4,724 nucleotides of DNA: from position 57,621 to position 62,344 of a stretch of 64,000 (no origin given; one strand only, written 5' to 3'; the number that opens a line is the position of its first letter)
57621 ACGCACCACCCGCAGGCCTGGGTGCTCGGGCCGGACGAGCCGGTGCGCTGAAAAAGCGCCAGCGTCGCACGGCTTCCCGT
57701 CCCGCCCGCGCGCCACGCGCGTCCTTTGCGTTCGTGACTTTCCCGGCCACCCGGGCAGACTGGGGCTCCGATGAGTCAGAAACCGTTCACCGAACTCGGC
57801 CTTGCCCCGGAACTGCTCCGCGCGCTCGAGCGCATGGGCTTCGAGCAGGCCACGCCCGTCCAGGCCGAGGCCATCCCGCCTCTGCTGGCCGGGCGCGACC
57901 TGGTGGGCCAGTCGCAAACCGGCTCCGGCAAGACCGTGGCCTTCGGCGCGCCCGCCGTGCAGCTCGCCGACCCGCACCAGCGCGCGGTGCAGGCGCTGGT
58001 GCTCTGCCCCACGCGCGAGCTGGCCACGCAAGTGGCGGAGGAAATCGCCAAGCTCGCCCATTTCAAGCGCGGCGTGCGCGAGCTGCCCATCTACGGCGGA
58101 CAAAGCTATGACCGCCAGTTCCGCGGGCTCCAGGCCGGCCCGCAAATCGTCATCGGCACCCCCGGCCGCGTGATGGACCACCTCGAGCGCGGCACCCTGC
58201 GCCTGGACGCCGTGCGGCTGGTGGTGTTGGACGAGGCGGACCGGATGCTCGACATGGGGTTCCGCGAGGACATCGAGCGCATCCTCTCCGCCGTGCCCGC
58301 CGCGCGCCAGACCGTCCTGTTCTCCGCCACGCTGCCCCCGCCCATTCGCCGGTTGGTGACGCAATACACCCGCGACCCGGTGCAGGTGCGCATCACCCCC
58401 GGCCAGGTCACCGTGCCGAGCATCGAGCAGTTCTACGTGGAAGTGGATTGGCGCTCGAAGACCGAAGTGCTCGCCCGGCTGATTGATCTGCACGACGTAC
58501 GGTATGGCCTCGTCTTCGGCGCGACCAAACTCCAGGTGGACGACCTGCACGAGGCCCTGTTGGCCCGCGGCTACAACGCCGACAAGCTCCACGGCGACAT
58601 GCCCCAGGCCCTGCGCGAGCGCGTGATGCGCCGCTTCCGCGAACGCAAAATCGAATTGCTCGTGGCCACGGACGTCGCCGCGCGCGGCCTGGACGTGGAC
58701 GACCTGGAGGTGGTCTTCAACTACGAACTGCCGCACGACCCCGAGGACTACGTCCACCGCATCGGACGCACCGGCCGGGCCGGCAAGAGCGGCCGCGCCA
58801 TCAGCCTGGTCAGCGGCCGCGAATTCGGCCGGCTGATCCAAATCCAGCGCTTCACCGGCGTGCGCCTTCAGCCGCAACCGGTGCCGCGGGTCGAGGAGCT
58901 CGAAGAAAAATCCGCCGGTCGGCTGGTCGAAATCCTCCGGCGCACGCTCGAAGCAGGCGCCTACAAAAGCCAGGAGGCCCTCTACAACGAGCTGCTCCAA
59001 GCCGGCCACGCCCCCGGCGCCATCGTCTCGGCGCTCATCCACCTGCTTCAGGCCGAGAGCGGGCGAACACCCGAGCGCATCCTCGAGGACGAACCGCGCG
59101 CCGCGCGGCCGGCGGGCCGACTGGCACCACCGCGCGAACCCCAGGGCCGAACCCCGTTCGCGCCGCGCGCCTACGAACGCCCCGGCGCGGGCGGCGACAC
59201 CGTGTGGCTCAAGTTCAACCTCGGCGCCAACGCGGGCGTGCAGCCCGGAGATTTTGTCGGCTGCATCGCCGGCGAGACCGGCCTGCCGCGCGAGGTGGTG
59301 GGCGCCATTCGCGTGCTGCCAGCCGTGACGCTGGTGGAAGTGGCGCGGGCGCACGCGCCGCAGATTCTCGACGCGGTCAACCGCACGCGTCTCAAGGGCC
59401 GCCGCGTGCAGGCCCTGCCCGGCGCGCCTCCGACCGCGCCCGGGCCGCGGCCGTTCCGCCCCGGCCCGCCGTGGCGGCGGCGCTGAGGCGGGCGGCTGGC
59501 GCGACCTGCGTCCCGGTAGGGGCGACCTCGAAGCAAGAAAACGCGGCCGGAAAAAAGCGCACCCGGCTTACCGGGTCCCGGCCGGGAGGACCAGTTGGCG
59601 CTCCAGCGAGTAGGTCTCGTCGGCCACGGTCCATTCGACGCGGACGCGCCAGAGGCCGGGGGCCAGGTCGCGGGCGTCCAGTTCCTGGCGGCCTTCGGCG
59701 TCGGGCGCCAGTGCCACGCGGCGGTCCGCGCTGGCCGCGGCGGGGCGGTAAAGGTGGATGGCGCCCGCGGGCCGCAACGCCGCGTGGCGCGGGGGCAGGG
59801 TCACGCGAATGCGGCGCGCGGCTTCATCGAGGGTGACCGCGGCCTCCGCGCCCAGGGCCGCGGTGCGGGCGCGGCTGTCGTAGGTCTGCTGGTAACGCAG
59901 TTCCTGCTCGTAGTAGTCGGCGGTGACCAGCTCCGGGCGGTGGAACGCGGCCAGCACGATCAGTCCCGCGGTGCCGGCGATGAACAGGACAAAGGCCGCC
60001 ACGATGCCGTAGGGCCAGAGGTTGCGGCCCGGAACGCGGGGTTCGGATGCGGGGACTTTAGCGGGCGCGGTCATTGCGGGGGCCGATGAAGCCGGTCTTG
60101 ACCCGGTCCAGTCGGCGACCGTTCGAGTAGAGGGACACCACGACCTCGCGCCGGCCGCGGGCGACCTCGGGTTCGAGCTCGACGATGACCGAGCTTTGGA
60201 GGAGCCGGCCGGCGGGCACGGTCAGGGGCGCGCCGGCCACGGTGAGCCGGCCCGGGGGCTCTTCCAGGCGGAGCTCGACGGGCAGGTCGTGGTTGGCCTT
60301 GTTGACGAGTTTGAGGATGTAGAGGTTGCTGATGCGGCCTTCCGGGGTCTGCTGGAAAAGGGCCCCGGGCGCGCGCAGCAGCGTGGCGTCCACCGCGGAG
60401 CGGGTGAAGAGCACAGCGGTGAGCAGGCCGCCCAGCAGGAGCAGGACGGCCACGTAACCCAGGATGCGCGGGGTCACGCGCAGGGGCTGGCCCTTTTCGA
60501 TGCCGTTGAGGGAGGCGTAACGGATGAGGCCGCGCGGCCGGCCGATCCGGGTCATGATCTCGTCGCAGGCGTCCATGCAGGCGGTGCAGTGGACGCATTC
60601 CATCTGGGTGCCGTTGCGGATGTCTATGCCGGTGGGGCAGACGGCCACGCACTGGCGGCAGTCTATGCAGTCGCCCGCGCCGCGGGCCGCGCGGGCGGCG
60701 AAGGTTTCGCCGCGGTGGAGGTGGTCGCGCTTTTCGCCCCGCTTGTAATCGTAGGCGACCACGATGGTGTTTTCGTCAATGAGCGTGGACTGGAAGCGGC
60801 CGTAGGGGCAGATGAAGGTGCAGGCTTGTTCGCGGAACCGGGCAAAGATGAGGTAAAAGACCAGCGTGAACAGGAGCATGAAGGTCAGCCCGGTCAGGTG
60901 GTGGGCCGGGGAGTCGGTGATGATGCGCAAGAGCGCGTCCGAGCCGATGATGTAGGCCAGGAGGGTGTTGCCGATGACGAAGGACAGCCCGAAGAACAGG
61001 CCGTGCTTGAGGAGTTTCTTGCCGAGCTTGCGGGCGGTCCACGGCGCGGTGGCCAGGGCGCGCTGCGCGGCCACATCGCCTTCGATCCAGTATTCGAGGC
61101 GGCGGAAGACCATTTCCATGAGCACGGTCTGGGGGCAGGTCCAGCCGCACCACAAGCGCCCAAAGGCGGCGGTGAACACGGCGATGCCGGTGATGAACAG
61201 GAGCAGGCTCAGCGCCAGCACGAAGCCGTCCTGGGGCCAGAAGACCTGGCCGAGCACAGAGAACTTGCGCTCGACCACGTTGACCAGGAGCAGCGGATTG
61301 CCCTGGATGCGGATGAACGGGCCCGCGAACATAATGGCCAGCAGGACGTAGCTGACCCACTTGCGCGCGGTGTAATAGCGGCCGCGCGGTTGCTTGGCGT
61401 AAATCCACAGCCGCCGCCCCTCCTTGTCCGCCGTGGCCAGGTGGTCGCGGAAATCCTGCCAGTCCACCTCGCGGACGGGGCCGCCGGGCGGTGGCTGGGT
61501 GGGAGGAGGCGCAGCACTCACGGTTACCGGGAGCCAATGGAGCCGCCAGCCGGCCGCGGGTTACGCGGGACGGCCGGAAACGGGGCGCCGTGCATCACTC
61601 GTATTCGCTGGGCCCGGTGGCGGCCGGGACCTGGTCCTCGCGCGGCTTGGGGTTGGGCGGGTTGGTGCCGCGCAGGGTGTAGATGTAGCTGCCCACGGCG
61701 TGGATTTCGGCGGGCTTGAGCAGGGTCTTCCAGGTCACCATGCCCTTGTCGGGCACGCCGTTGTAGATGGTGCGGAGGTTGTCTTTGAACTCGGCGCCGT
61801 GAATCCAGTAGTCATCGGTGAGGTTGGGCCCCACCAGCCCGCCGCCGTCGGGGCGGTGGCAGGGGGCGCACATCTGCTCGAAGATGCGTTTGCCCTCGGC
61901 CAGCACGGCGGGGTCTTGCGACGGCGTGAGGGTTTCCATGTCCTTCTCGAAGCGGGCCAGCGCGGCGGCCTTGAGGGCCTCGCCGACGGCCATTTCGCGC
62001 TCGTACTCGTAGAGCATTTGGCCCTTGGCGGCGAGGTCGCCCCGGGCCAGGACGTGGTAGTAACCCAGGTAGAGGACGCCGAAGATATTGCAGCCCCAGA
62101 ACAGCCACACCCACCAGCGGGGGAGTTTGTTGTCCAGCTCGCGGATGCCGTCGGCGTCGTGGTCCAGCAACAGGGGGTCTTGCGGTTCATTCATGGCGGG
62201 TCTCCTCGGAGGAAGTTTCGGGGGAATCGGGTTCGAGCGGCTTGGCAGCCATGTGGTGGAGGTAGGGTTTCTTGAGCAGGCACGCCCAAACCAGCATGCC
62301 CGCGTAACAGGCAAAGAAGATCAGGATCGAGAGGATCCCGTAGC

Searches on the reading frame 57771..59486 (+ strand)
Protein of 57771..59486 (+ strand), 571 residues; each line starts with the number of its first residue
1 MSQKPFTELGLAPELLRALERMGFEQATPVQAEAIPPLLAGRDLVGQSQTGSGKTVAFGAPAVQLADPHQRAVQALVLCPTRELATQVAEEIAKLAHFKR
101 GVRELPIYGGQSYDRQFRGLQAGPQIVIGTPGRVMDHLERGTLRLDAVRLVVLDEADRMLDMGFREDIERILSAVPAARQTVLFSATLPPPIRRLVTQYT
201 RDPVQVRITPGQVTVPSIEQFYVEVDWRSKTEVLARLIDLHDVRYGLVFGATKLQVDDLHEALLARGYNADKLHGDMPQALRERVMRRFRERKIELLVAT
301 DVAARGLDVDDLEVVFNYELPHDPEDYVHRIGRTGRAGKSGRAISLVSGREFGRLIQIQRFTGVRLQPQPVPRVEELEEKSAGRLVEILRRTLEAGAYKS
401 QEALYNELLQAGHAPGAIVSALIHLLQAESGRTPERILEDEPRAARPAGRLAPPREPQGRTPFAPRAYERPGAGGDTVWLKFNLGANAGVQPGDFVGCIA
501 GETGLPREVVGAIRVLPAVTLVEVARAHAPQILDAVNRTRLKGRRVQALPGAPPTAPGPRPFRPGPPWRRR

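Call 65: search_protein_families(library=pfam, proteins=[window:57771-59486:+], max_evalue=0.001)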
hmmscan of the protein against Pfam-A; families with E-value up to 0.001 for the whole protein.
window:57771-59486:+ (571 aa): 5 families
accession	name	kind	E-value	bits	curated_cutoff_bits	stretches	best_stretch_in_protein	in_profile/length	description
PF00270.35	DEAD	-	5.3e-50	169.8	26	1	28-193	1-165/167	DEAD/DEAH box helicase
PF00271.37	Helicase_C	-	3.6e-30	104.9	23.5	1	230-338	2-110/110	Helicase conserved C-terminal domain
PF03880.21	DbpA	-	1.2e-18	67.3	25.6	1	479-547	1-69/72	DbpA RNA binding domain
PF04851.21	ResIII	-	2.6e-08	34.4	22.5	1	43-188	25-162/164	Type III restriction enzyme, res subunit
PF13401.12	AAA_22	-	0.0007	20.4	27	0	49-173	13-109/130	AAA domain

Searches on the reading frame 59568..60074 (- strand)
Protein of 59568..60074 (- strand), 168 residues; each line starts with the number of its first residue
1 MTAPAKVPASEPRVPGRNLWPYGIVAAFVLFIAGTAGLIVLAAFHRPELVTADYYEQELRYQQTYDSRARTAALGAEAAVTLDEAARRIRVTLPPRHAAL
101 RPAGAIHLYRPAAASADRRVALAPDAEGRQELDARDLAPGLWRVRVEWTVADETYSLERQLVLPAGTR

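Call 65: search_protein_families(library=pfam, proteins=[window:59568-60074:-], max_evalue=0.001)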
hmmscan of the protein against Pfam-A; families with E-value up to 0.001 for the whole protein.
window:59568-60074:- (168 aa): 1 family
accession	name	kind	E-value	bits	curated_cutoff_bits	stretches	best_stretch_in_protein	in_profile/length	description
PF05751.16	FixH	-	4.6e-26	92.1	23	1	19-160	3-148/150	FixH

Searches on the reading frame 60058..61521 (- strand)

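Call 65: search_protein_families(library=pfam, proteins=[window:60058-61521:-], max_evalue=0.001)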
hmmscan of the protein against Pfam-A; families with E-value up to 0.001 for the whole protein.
window:60058-61521:- (487 aa): 10 families
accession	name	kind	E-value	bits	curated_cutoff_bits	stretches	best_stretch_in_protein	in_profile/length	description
PF13746.11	Fer4_18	-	6.1e-42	142.9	27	1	229-337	1-113/114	4Fe-4S dicluster domain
PF11614.14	FixG_C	-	2.2e-17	63.8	25.6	1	368-481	2-119/119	IG-like fold at C-terminal of FixG, putative oxidoreductase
PF12801.12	Fer4_5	-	4e-11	43.1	22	1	103-140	2-39/48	4Fe-4S binding domain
PF13187.11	Fer4_9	-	3.6e-08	33.7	27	1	233-298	7-50/52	4Fe-4S dicluster domain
PF13183.11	Fer4_8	-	3.7e-08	34.2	27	1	233-299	10-68/68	4Fe-4S dicluster domain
PF12838.12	Fer4_7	-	4.1e-08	34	27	1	233-299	7-52/52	4Fe-4S dicluster domain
PF13534.11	Fer4_17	-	5.2e-07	30.6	22.2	1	233-300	7-61/61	4Fe-4S dicluster domain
PF13237.11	Fer4_10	-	3.5e-06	27.3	25.5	1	233-296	14-53/53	4Fe-4S dicluster domain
PF13484.11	Fer4_16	-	0.00016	22.8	30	0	232-297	6-65/66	4Fe-4S double cluster binding domain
PF12800.12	Fer4_4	-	0.001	19.7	24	0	284-298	3-17/17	4Fe-4S binding domain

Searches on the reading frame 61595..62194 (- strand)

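Call 65: search_protein_families(library=pfam, proteins=[window:61595-62194:-], max_evalue=0.001)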
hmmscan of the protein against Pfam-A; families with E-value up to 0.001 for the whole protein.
window:61595-62194:- (199 aa): 3 families
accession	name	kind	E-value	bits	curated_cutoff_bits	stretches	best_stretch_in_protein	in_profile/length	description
PF14715.11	FixP_N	-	1.7e-17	63.3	24.9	1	9-50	4-45/48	N-terminal domain of cytochrome oxidase-cbb3, FixP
PF13442.11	Cytochrome_CBB3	-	1.3e-10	41.9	27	1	98-171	3-68/68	Cytochrome C oxidase, cbb3-type, subunit III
PF00034.26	Cytochrom_C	-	2.6e-07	32.3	21.3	1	99-174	2-89/90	Cytochrome c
